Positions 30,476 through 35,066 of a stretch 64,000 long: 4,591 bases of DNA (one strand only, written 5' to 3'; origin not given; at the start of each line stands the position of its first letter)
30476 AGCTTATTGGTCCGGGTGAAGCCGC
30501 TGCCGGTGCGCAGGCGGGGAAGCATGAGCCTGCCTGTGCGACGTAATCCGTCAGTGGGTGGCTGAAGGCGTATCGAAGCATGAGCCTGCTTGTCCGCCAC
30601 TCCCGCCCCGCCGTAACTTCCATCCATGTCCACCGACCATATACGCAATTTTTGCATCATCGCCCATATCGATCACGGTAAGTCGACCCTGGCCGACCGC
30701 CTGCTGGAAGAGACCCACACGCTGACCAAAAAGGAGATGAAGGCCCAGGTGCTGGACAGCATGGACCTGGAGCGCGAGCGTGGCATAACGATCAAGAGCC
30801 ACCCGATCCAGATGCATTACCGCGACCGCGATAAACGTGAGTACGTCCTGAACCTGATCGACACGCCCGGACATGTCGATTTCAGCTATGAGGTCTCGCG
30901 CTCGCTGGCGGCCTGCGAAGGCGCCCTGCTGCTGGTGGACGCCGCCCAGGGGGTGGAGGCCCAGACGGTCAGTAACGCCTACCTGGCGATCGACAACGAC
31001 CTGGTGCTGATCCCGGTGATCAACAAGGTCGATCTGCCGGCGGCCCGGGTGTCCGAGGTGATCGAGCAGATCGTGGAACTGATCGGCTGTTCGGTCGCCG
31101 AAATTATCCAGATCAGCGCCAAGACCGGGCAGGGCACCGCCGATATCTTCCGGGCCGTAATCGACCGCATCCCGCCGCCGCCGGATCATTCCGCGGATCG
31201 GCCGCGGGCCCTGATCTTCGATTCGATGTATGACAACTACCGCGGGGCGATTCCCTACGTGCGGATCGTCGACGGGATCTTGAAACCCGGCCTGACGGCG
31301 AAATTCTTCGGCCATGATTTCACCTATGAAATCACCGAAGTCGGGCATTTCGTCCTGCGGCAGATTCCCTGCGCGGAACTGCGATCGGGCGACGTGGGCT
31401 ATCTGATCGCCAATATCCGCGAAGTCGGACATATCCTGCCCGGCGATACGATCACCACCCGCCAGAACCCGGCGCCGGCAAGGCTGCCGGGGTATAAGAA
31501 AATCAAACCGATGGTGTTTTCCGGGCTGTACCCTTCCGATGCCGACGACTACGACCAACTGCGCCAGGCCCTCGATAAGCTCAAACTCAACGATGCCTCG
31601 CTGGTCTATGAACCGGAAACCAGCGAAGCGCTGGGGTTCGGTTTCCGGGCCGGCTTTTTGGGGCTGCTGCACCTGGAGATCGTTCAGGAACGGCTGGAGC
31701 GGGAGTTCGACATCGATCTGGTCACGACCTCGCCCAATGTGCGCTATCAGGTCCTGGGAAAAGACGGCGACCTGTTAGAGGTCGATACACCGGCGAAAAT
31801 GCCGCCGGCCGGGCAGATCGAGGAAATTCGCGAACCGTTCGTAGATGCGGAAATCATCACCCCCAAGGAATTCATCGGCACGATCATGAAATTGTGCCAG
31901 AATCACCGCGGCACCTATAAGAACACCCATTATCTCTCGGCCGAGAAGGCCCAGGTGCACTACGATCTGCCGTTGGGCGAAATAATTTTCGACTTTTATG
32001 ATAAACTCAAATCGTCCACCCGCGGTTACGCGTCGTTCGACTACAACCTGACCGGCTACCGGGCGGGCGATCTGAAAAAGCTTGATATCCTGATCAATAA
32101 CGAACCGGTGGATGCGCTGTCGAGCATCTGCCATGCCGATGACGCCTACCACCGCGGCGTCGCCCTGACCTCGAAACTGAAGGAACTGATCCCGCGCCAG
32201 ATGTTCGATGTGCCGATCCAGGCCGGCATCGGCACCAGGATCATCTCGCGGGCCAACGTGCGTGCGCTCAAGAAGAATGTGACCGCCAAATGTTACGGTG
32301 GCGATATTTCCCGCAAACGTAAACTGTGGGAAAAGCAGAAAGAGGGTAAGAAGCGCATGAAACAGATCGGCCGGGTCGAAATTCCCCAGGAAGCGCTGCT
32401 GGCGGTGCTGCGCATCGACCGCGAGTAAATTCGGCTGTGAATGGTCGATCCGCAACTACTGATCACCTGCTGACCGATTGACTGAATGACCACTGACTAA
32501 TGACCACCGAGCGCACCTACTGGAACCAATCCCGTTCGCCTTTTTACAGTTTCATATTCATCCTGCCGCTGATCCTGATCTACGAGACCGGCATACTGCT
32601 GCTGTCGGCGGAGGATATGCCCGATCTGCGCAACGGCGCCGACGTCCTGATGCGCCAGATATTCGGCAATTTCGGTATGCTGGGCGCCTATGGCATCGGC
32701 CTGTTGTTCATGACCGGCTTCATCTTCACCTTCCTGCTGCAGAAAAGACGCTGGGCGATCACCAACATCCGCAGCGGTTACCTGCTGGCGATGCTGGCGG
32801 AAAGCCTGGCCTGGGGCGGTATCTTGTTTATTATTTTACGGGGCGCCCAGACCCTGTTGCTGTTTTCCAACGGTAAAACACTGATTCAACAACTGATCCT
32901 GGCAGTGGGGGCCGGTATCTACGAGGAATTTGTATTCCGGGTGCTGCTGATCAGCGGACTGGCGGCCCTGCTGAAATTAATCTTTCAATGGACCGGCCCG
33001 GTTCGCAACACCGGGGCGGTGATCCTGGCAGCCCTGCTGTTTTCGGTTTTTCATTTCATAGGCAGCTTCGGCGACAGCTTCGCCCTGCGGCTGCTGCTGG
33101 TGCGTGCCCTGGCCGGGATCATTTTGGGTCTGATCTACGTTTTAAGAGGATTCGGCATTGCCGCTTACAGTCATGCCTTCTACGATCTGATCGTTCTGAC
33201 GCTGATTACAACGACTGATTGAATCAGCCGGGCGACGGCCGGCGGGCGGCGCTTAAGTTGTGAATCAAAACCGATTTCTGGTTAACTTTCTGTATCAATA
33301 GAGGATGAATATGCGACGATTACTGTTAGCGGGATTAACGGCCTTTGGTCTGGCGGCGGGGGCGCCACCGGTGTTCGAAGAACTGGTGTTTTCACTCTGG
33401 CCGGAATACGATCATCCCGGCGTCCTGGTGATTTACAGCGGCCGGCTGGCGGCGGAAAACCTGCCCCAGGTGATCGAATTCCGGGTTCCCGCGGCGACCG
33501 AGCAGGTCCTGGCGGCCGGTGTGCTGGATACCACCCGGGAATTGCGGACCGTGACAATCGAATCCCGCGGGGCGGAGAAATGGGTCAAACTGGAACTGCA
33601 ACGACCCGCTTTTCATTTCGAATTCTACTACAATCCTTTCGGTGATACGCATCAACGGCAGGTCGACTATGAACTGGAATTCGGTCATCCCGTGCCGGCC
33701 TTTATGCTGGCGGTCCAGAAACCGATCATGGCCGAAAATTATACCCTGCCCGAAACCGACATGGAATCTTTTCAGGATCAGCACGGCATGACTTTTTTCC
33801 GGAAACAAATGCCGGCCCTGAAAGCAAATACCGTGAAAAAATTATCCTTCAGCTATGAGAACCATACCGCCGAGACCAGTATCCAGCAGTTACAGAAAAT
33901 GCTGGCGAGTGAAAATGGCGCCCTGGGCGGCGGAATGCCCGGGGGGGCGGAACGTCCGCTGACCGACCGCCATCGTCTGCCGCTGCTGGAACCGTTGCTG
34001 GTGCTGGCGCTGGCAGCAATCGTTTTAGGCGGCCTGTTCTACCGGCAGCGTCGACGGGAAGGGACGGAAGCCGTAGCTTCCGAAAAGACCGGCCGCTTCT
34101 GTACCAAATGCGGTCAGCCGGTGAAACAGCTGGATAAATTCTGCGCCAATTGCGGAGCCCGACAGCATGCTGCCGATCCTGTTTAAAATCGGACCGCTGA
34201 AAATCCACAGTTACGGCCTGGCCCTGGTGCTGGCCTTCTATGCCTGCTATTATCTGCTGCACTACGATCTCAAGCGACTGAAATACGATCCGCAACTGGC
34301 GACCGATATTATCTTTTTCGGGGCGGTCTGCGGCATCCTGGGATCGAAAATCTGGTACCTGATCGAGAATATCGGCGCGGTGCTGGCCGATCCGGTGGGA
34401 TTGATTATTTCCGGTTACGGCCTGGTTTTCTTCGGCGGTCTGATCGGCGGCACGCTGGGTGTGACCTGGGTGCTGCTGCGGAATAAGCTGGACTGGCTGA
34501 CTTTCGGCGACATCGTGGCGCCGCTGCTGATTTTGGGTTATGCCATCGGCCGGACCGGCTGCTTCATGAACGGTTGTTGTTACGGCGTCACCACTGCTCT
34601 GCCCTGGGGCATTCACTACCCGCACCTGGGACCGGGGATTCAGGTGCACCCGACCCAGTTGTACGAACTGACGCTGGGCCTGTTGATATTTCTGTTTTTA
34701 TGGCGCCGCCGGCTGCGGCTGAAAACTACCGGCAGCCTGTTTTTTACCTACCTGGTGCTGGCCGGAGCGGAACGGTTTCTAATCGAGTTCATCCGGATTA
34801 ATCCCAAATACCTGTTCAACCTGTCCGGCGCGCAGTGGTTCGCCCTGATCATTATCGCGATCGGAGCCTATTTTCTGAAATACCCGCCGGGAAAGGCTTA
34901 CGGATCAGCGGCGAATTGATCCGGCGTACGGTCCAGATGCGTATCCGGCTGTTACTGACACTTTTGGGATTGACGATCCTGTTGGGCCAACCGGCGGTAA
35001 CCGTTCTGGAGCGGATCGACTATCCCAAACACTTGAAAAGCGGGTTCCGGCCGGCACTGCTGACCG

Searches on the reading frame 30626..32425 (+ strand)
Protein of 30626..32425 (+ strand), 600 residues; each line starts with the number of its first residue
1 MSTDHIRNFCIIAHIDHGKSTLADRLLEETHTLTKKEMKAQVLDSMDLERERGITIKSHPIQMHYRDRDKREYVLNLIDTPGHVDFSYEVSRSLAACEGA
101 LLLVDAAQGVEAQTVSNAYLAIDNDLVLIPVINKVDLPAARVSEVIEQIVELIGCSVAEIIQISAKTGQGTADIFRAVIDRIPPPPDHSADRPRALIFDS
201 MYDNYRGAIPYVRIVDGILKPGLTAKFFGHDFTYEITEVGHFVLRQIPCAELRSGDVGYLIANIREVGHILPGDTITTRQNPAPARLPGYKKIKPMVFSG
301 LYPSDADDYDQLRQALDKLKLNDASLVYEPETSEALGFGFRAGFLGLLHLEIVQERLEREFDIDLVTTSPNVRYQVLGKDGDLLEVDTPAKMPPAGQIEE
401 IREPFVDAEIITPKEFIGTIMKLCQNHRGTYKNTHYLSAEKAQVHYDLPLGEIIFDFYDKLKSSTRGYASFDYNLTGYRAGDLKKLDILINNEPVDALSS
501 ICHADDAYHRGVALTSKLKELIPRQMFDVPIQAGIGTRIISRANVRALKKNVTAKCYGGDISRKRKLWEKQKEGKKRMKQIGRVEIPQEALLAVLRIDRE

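Call 91: find_related_loci(query=window:30626-32425:+, collection=genome_contigs, flank=5000)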
Query window:30626-32425:+ (600 aa) in genome_contigs; peptide patterns used: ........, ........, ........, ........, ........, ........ (x = any residue, [..] = any of these).
599 stretches matched a pattern (row limit reached: there are more); 549 encode a relative of the query (tblastn E <= 1e-3); the best 80 are kept; 80 distinct loci.
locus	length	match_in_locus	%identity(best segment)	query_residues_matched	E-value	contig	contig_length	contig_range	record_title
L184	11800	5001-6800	84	1-600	0e+0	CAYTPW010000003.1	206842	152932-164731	MAG TPA_asm: uncultured bacterium isolate SRP167671_co4_21 genome assembly, contig: NODE_12_length_206842_cov_12.488154,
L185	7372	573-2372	84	1-600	0e+0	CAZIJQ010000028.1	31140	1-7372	MAG TPA_asm: uncultured bacterium isolate SRP200020_co6_38 genome assembly, contig: NODE_848_length_31140_cov_41.801319,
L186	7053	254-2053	83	1-600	0e+0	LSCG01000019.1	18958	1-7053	Marinimicrobia bacterium TCS56 contig11_19, whole genome shotgun sequence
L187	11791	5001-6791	79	1-597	0e+0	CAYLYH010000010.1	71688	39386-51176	MAG TPA_asm: uncultured bacterium isolate SRP077602_co11_399 genome assembly, contig: NODE_203_length_71688_cov_11.31933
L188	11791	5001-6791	79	1-597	0e+0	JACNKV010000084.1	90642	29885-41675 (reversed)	MAG: Candidatus Neomarinimicrobiota bacterium isolate NIOZ-UU68 NIOZ-UU_NODE_187_length_90642_cov_159.797, whole genome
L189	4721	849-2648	79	1-600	0e+0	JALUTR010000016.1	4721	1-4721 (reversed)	MAG: Candidatus Neomarinimicrobiota bacterium isolate 128-326_maxbin2_scaf2bin.003 128-326_scaffold_10840_c1, whole geno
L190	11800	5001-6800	77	1-600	0e+0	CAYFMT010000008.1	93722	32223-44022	MAG TPA_asm: uncultured bacterium isolate ERP019367_co1_62 genome assembly, contig: NODE_314_length_93722_cov_8.841759,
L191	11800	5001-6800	77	1-600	0e+0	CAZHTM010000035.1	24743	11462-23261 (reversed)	MAG TPA_asm: uncultured bacterium isolate binchicken_co172_182 genome assembly, contig: NODE_1457_length_24743_cov_30.55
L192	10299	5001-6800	77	1-600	0e+0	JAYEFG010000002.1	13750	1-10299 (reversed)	MAG: Candidatus Neomarinimicrobiota bacterium isolate MAG279 MAG279_2, whole genome shotgun sequence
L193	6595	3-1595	85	70-600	0e+0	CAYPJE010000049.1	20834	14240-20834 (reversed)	MAG TPA_asm: uncultured bacterium isolate SRP167671_co2_198 genome assembly, contig: NODE_3427_length_20834_cov_9.199047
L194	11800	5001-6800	75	1-600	0e+0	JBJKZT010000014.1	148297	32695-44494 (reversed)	MAG: Candidatus Neomarinimicrobiota bacterium isolate LRMED-173 Marinisomatales-LRMED-173-C5, whole genome shotgun seque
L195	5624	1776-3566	76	1-597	0e+0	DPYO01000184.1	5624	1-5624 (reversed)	MAG TPA_asm: Candidatus Neomarinimicrobiota bacterium isolate UBA8229 contig_85999, whole genome shotgun sequence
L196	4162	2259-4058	75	1-600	0e+0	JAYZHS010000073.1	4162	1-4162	MAG: Candidatus Neomarinimicrobiota bacterium isolate XB_MAG218 DB_MAG218_0073, whole genome shotgun sequence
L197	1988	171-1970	75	1-600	0e+0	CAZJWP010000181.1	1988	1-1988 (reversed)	MAG TPA_asm: uncultured bacterium isolate binchicken_co275_203 genome assembly, contig: NODE_151962_length_1988_cov_21.2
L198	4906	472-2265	75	1-598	0e+0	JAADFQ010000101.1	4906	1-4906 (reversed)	MAG: FCB group bacterium isolate M_MaxBin.049 contig-127_30103, whole genome shotgun sequence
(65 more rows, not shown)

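Call 109: search_protein_families(library=pfam, proteins=[L185:3-152:+], max_evalue=0.001)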
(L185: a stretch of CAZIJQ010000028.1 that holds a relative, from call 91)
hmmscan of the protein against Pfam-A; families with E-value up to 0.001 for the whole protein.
L185:3-152:+ (50 aa): 0 families

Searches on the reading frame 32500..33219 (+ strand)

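Call 108: search_protein_families(library=pfam, proteins=[window:32500-33219:+], max_evalue=0.00001)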
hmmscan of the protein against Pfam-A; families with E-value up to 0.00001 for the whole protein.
window:32500-33219:+ (240 aa): 1 family
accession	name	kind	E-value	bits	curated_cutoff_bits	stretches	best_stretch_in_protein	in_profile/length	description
PF02517.21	Rce1-like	-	1.7e-10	41.5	22.4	1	127-231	4-93/93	Type II CAAX prenyl endopeptidase Rce1-like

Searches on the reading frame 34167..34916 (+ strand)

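Call 108: search_protein_families(library=pfam, proteins=[window:34167-34916:+], max_evalue=0.00001)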
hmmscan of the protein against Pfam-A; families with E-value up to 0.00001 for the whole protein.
window:34167-34916:+ (250 aa): 1 family
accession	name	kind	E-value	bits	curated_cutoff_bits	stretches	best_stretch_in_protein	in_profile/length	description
PF01790.23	LGT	-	1.4e-56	191.9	24.9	1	3-237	1-238/240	Prolipoprotein diacylglyceryl transferase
